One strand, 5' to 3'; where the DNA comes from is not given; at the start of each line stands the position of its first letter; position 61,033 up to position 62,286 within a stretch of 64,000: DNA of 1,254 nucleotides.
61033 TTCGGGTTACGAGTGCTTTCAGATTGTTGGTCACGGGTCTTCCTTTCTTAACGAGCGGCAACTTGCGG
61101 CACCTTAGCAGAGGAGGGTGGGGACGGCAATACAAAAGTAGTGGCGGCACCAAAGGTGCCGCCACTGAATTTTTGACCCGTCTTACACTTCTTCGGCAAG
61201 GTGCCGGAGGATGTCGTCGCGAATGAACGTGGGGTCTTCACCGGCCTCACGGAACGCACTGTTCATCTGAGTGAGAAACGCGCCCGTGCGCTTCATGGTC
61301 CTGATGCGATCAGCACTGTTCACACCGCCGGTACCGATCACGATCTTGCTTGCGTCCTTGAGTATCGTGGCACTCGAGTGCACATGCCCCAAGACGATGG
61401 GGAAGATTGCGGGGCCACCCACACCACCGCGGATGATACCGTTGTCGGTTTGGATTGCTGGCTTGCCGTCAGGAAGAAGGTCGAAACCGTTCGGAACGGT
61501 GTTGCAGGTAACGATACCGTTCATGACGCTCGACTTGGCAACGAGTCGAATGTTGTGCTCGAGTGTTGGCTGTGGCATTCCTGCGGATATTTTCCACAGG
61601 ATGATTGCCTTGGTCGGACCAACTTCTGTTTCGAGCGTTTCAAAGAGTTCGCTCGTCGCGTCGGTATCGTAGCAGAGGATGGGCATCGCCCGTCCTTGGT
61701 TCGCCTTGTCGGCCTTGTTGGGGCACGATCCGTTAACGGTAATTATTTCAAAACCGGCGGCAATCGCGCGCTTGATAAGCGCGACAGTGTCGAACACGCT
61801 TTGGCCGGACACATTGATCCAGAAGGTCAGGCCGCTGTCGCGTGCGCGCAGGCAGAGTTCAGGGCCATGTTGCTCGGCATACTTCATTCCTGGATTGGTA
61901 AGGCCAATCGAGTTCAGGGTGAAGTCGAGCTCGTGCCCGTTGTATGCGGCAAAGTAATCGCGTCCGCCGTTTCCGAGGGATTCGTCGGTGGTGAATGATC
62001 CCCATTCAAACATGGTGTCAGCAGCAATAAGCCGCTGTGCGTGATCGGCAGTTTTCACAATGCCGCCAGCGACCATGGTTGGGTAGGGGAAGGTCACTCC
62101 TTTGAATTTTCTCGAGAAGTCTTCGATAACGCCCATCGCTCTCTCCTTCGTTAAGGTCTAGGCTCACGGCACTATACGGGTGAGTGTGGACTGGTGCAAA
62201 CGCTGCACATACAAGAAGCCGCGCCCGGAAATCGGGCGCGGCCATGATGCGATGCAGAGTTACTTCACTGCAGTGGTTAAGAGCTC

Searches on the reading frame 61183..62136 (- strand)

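Call 75: search_protein_families(library=pfam, proteins=[window:61183-62136:-], max_evalue=0.001)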
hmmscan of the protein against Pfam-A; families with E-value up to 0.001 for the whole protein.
window:61183-62136:- (317 aa): 1 family
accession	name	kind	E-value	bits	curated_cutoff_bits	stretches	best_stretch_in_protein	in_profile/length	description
PF01180.27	DHO_dh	-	1.3e-26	93.9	27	1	9-313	4-287/291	Dihydroorotate dehydrogenase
